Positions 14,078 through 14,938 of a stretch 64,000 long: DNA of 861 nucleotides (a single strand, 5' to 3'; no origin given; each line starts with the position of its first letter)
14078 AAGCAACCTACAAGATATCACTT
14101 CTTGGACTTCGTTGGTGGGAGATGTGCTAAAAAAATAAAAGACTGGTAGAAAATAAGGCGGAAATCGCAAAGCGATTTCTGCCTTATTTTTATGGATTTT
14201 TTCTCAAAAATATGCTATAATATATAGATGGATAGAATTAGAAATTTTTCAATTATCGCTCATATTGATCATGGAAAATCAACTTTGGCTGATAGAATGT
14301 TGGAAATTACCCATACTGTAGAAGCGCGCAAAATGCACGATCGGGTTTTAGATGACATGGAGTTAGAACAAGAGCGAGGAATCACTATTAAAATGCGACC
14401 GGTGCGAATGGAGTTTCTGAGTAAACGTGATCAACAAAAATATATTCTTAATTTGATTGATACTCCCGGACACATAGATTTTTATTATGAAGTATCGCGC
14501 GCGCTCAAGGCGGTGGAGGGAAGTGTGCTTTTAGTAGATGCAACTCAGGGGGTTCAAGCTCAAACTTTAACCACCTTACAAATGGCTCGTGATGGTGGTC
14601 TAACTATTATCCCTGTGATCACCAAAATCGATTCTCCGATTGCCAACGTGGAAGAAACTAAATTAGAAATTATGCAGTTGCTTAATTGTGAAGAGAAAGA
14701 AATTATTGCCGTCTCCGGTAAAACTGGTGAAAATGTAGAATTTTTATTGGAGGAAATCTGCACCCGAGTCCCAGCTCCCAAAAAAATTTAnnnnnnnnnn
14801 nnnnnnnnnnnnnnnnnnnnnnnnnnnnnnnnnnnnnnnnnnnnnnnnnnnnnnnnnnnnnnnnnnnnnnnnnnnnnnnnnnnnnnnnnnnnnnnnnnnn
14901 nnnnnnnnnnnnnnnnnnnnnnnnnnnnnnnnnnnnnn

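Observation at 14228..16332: Stand-alone LepA/EF4 G-domain translationally coupled (TAATG) to an ABC-F translation factor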

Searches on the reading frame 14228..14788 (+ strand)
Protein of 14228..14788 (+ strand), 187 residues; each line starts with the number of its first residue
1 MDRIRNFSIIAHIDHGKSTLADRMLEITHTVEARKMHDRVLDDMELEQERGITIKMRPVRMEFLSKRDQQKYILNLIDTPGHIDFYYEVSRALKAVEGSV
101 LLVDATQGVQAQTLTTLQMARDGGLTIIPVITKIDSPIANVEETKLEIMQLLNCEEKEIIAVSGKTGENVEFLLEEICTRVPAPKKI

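Call 3: search_protein_families(library=pfam, proteins=[window:14228-14788:+], max_evalue=0.01)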
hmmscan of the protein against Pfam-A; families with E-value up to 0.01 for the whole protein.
window:14228-14788:+ (187 aa): 3 families
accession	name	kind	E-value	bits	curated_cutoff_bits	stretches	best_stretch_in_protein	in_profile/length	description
PF00009.33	GTP_EFTU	-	2.9e-52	177.5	26.5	1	3-182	2-187/188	Elongation factor Tu GTP binding domain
PF01926.29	MMR_HSR1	-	0.00042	20.8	21.9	1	14-132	9-112/113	50S ribosome-binding GTPase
PF03029.23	ATP_bind_1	-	0.0024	18.2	27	1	38-150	54-180/240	Conserved hypothetical ATP binding protein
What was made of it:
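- On Translational GTPase superfamily (Pfam PF00009 GTP_EFTU): PF00009 scores 177.5 bits against a cutoff of 26.5, covering residues 3-182 and profile positions 2-187 of 188 (call 3).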

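Call 4: search_protein_families(library=ncbifam, proteins=[window:14228-14788:+], max_evalue=0.01)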
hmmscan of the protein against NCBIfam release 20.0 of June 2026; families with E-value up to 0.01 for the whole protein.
window:14228-14788:+ (187 aa): 41 families (the best 25 are shown)
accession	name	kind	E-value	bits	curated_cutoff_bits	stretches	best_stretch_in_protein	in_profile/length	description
TIGR01393.1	lepA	equivalog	1.7e-79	267.7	533.9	1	3-185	2-183/595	translation elongation factor 4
TIGR01394.1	TypA_BipA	equivalog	1.4e-38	132.5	757.3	1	4-152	1-144/594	translational GTPase TypA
TIGR00490.1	aEF-2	equivalog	5.2e-31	107.5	738.45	1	2-148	17-162/720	elongation factor EF-2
TIGR00484.1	EF-G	equivalog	4.6e-30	104.4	659.4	1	2-159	8-162/691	elongation factor G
NF012153.1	tet_protect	equivalog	7.3e-28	97.2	775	1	6-156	2-149/614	tetracycline resistance ribosomal protection protein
NF007583.0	PRK10218.1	equivalog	5.9e-27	93.9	1260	1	2-141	3-137/607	ribosome-dependent GTPase TypA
NF001964.0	PRK00741.1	equivalog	1.6e-25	89.6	473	1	2-153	10-162/529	peptide chain release factor 3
NF000120.3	47473_otr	exception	5.1e-25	88.1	900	1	6-162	4-157/608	tetracycline resistance ribosomal protection protein Otr(A)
NF009381.0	PRK12740.1-5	subfamily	4e-23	81.7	583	1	2-150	7-152/692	elongation factor G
TIGR00503.1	prfC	equivalog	8e-23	80.6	466.95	1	2-155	9-163/527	peptide chain release factor 3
NF033148.1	tet_protect_M_W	exception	4.1e-22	78.3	1100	1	3-153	2-149/639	TetM/TetW/TetO/TetS family tetracycline resistance ribosomal protection protein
NF009892.0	PRK13351.1-3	equivalog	6.4e-21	74.4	640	1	3-153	2-154/623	elongation factor G-like protein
NF012154.0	tet_protect_Q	exception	3.4e-20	71.9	1425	1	4-152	3-148/638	tetracycline resistance ribosomal protection protein Tet(Q)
NF012155.1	tet_protect_M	exception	3.6e-20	71.7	1420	1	3-141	2-137/639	tetracycline resistance ribosomal protection protein Tet(M)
TIGR00231.1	small_GTP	domain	7.4e-20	71.4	42.5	1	5-174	4-159/164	GTP-binding protein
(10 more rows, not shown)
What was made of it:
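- On EF4 / LepA (NCBIfam TIGR01393, equivalog): lepA 267.7 bits against TypA 132.5 bits and EF-G 104.4 bits (call 4).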

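Call 6: find_homologous_proteins(query=window:14228-14788:+, max_evalue=1e-10)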
Query window:14228-14788:+ (187 aa): 8000 proteins with E <= 1e-10 among 8000 candidates; the best 120 are listed.
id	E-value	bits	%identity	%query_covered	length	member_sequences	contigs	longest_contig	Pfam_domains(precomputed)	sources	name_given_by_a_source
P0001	4.9e-115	399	100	100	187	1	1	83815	PF00009.34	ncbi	-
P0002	2.6e-99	348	87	99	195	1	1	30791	PF00009.34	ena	-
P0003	5.9e-95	334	82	100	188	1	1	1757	PF00009.34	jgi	jgi:GTP-binding protein LepA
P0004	5.5e-93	327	82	100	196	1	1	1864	PF00009.34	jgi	jgi:GTP-binding protein LepA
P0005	1.3e-83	297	76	99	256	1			PF00009.34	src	-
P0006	7.2e-83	294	75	100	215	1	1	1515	PF00009.34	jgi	jgi:GTP-binding protein LepA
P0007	2.3e-82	293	76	99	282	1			PF00009.34,PF03144.32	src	-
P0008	2.9e-82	292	74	98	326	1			PF00009.34,PF03144.32,PF22042.3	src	-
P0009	6.0e-82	291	74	99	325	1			PF00009.34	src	-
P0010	1.9e-81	290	73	99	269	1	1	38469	PF00009.34,PF03144.32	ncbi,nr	ncbi:MAG: GTP-binding protein lepA [Parcubacteria group bacterium GW2011_GWB1_48_6]|nr:MAG: GTP-bind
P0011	9.1e-81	288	73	98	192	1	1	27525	PF00009.34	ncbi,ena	-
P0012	9.9e-81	287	74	99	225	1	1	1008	PF00009.34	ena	-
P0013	1.3e-80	287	73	99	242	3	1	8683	PF00009.34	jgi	-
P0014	1.9e-80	287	73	100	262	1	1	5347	PF00009.34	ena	-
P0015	2.2e-80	286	74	98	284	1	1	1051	PF00009.34,PF03144.32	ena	-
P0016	2.7e-80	286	72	98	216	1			PF00009.34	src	-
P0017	7.0e-80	285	72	99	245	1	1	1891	PF00009.34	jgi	jgi:GTP-binding protein LepA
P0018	7.6e-80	285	73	99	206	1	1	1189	PF00009.34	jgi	jgi:GTP-binding protein LepA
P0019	8.9e-80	284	72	99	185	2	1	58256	PF00009.34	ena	-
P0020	9.5e-80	284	73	99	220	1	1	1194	PF00009.34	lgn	-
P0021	9.8e-80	284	73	97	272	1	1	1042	PF01926.30,PF00009.34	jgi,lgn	jgi:GTP-binding protein LepA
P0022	9.8e-80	284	72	99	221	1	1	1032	PF00009.34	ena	-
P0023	1.5e-79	284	73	99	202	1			PF00009.34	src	-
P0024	2.6e-79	283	72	99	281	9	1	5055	PF00009.34,PF03144.32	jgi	jgi:GTP-binding protein LepA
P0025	2.6e-79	283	74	98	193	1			PF00009.34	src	-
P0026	3.6e-79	282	73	98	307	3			PF00009.34,PF03144.32,PF22042.3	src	-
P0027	4.1e-79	282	72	100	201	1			PF00009.34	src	-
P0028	4.3e-79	282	75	99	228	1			PF00009.34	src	-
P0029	4.9e-79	282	72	100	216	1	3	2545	PF00009.34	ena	-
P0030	6.1e-79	282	71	98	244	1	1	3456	PF00009.34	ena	-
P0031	8.1e-79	281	73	100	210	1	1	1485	PF00009.34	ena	-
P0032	8.8e-79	281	73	98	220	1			PF00009.34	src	-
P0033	9.6e-79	281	70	99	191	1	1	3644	PF00009.34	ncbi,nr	ncbi:MAG TPA: GTP-binding protein, partial [Candidatus Paceibacterota bacterium]|nr:GTP-binding prot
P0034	9.9e-79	281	73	99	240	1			PF00009.34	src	-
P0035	1.0e-78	281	75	98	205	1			PF01926.30,PF00009.34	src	-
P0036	1.1e-78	281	72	99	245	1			PF00009.34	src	-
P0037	1.3e-78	281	74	99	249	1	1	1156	PF01926.30,PF00009.34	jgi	jgi:GTP-binding protein LepA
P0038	1.3e-78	281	71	100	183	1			PF01926.30,PF00009.34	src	-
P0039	1.6e-78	280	72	99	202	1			PF00009.34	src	-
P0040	2.0e-78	280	75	97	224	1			PF00009.34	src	-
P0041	2.3e-78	280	71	98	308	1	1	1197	PF00009.34,PF03144.32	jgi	jgi:GTP-binding protein LepA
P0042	2.3e-78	280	73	99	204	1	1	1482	PF01926.30,PF00009.34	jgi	jgi:GTP-binding protein LepA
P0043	2.8e-78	279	71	98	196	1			PF00009.34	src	-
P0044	3.1e-78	279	73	99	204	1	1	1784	PF00009.34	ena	-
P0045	3.4e-78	279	72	99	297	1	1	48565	PF00009.34,PF03144.32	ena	-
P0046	3.9e-78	279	76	99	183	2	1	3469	PF00009.34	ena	-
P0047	4.1e-78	279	72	98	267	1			PF00009.34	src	-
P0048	4.1e-78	279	73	99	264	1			PF00009.34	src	-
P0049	4.9e-78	279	74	99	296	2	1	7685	PF00009.34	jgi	-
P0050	5.7e-78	278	73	96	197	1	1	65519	PF01926.30,PF00009.34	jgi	jgi:GTP-binding protein LepA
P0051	9.0e-78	278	70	99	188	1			PF00009.34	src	-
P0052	9.6e-78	278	72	97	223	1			PF00009.34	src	-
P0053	9.8e-78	278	71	99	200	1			PF00009.34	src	-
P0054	9.8e-78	278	70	99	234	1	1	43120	PF01926.30,PF00009.34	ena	-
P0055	9.9e-78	278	72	98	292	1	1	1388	PF00009.34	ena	-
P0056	1.1e-77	278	73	99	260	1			PF00009.34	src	-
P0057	1.1e-77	278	72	99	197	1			PF01926.30,PF00009.34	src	-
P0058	1.7e-77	277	73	98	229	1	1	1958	PF01926.30,PF00009.34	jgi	jgi:GTP-binding protein LepA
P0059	1.9e-77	277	72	99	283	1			PF00009.34,PF03144.32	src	-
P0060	2.3e-77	277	72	99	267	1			PF00009.34,PF03144.32,PF22042.3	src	-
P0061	2.5e-77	276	69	99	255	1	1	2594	PF00009.34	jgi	jgi:GTP-binding protein LepA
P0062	2.6e-77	276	72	99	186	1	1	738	PF00009.34,PF00071.29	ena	-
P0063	2.6e-77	276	73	97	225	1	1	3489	PF00009.34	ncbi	ncbi:MAG: GTP-binding protein, partial [Candidatus Paceibacterota bacterium]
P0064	2.7e-77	276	71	99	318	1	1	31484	PF00009.34,PF03144.32,PF22042.3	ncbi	-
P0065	2.8e-77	276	72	97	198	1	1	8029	PF00009.34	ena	-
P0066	5.8e-77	275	74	99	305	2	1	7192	PF01926.30,PF00009.34,PF03144.32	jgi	jgi:GTP-binding protein LepA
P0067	6.1e-77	275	72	98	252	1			PF00009.34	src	-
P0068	6.8e-77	275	72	97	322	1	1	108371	PF00009.34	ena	-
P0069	6.8e-77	275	70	99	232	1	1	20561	PF00009.34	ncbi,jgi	ncbi:MAG: GTP-binding protein [Candidatus Paceibacterota bacterium]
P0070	8.9e-77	275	71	100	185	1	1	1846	PF00009.34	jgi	jgi:GTP-binding protein LepA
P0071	1.0e-76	274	69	99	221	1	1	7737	PF00009.34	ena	-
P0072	1.4e-76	274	68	99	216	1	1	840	PF00009.34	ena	-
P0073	1.5e-76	274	73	98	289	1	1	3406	PF00009.34,PF03144.32,PF22042.3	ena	-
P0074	1.5e-76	274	72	98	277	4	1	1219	PF01926.30,PF00009.34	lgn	-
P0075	1.5e-76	274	72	98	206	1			PF00009.34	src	-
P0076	1.5e-76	274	74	93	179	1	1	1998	PF00009.34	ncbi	-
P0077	1.6e-76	274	72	97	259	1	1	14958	PF00009.34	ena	-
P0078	1.9e-76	274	70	99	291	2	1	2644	PF00009.34,PF03144.32,PF22042.3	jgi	jgi:GTP-binding protein LepA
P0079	2.0e-76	273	72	97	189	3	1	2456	PF00009.34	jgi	jgi:GTP-binding protein LepA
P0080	2.0e-76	273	77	91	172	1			PF00009.34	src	-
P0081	2.0e-76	273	70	99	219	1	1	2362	PF00009.34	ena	-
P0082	2.6e-76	273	69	99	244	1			PF00009.34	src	-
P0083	2.8e-76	273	73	98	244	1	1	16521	PF01926.30,PF00009.34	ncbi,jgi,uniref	ncbi:GTP-binding protein lepA [sediment metagenome]|uniref:GTP-binding protein lepA n=1 Tax=sediment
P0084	3.7e-76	273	70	98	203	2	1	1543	PF00009.34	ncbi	ncbi:MAG: GTP-binding protein, partial [Candidatus Paceibacterota bacterium]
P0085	3.8e-76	273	72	98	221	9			PF00009.34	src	-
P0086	3.8e-76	273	68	98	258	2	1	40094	PF00009.34,PF22042.3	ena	-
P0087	4.1e-76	272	70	100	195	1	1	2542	PF00009.34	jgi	jgi:GTP-binding protein LepA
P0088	4.1e-76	272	72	99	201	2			PF00009.34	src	-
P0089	4.2e-76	272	72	98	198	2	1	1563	PF01926.30,PF00009.34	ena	-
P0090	4.5e-76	272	71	99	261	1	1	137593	PF00009.34,PF03144.32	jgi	jgi:GTP-binding protein LepA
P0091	4.6e-76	272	71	98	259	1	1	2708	PF00009.34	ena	-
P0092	6.0e-76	272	73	95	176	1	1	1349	PF01926.30,PF00009.34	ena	-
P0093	7.4e-76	272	72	95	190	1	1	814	PF00009.34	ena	-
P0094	7.7e-76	272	71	97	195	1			PF01926.30,PF00009.34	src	-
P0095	8.7e-76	271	69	98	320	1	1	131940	PF00009.34,PF03144.32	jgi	jgi:GTP-binding protein LepA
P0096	8.8e-76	271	71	97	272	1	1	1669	PF00009.34,PF03144.32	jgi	jgi:GTP-binding protein LepA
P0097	9.2e-76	271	71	99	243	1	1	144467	PF00009.34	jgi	jgi:GTP-binding protein LepA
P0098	1.2e-75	271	69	98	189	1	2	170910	PF00009.34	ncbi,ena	-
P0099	1.2e-75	271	69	99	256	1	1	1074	PF00009.34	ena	-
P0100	1.2e-75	271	72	99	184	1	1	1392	PF01926.30,PF00009.34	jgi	jgi:GTP-binding protein LepA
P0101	1.3e-75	271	70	99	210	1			PF00009.34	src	-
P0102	1.4e-75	271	71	97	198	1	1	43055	PF01926.30,PF00009.34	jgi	jgi:GTP-binding protein LepA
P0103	1.5e-75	271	72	97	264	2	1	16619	PF00009.34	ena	-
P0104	1.6e-75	271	69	98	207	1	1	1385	PF00009.34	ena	-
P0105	1.8e-75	270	70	98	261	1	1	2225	PF01926.30,PF00009.34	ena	-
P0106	1.8e-75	270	72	97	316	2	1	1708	PF01926.30,PF00009.34,PF03144.32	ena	-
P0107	1.8e-75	270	73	97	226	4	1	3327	PF01926.30,PF00009.34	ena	-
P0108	1.9e-75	270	65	99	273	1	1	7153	PF00009.34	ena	-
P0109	2.0e-75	270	69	98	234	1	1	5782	PF00009.34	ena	-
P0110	3.1e-75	270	73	98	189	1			PF01926.30,PF00009.34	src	-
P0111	3.5e-75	269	72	97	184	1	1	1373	PF00009.34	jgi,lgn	-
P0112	4.1e-75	269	71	97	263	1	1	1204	PF01926.30,PF00009.34,PF03144.32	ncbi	-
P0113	4.7e-75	269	73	97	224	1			PF00009.34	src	-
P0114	6.1e-75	269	69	97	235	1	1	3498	PF00009.34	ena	-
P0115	6.7e-75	268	69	97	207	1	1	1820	PF01926.30,PF00009.34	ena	-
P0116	6.7e-75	268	68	98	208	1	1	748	PF00009.34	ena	-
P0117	6.9e-75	268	73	97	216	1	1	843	PF01926.30,PF00009.34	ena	-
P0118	6.9e-75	268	75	93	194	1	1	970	PF00009.34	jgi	jgi:GTP-binding protein LepA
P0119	7.1e-75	268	68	98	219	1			PF00009.34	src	-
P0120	7.9e-75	268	72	98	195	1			PF00009.34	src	-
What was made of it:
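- Tried and rejected: The first protein search (call 6) listed only short LepA proteins of 172-326 aa among its top 120 hits, which suggested clade-wide splitting.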

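Call 7: find_encoding_contigs(protein=P0001, flank=10000, max_places=3)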
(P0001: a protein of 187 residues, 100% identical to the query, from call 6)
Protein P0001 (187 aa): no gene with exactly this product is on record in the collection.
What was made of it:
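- Tried and rejected: The protein is not in the contig index (call 7).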

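Call 8: find_encoding_contigs(protein=P0002, flank=10000, max_places=3)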
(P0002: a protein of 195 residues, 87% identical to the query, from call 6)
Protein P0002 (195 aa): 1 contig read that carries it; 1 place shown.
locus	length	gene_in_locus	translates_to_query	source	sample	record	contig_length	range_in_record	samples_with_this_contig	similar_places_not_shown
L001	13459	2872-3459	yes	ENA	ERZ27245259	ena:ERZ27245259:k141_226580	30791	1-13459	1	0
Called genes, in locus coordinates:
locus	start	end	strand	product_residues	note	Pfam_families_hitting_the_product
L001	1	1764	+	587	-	?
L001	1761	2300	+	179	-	PF01420:Methylase_S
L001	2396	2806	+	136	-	PF01420:Methylase_S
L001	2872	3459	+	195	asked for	PF00009:GTP_EFTU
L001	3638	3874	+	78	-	-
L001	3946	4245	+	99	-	-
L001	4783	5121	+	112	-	-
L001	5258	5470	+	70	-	PF01176:eIF-1a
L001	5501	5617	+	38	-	PF00444:Ribosomal_L36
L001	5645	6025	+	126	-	PF00416:Ribosomal_S13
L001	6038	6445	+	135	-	PF00411:Ribosomal_S11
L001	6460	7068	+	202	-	PF00163:Ribosomal_S4, PF01479:S4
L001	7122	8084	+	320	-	PF01193:RNA_pol_L, PF13656:RNA_pol_L_2 (faint), PF01000:RNA_pol_A_bac, PF03118:RNA_pol_A_CTD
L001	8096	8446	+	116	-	PF01196:Ribosomal_L17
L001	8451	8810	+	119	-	PF00572:Ribosomal_L13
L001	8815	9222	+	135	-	PF00380:Ribosomal_S9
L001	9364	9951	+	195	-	-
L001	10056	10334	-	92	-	PF00216:Bac_DNA_binding, PF18291:HU-HIG (weak)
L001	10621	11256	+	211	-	PF13483:Lactamase_B_3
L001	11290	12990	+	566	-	PF03717:PBP_dimer (weak), PF00905:Transpeptidase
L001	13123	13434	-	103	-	PF24043:DUF7352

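Call 9: find_encoding_contigs(protein=P0098, flank=10000, max_places=3)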
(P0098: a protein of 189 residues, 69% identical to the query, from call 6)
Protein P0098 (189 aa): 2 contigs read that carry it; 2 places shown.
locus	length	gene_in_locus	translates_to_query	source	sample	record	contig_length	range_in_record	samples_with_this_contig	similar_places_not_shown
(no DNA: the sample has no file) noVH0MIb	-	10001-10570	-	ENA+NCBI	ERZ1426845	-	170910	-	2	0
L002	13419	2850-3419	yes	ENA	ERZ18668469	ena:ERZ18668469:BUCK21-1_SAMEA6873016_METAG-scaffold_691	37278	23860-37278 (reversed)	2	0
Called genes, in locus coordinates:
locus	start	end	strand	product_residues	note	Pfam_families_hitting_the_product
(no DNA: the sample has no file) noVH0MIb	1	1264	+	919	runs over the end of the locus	PF26449:DUF8128, PF02534:T4SS-DNA_transf (weak), PF01935:DUF87 (weak)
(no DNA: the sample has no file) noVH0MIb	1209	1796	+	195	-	PF00293:NUDIX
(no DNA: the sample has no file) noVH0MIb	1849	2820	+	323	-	PF00389:2-Hacid_dh, PF02826:2-Hacid_dh_C, PF03446:NAD_binding_2 (weak)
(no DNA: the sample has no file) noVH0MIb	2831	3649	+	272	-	PF00224:PK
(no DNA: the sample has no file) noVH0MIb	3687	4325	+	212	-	PF02643:DUF192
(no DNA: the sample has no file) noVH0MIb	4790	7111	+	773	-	PF03477:ATP-cone, PF02867:Ribonuc_red_lgC (faint), PF17975:RNR_Alpha, PF21995:RNR-II_ins_dom (weak)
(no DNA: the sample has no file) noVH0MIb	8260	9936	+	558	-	PF03023:MurJ, PF13440:Polysacc_synt_3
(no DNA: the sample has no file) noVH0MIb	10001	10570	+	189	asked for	PF00009:GTP_EFTU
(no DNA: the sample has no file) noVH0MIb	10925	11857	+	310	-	PF14492:EFG_III, PF00679:EFG_C, PF06421:LepA_C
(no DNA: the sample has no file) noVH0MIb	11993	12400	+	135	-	PF04977:DivIC (weak)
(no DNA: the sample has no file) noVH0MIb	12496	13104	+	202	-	-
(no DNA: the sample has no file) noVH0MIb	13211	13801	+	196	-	-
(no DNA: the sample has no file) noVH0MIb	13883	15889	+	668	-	-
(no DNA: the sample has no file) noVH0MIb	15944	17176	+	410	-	PF16403:Bact_surface_Ig-like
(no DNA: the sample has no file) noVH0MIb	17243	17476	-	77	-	PF00462:Glutaredoxin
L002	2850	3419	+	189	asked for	PF00009:GTP_EFTU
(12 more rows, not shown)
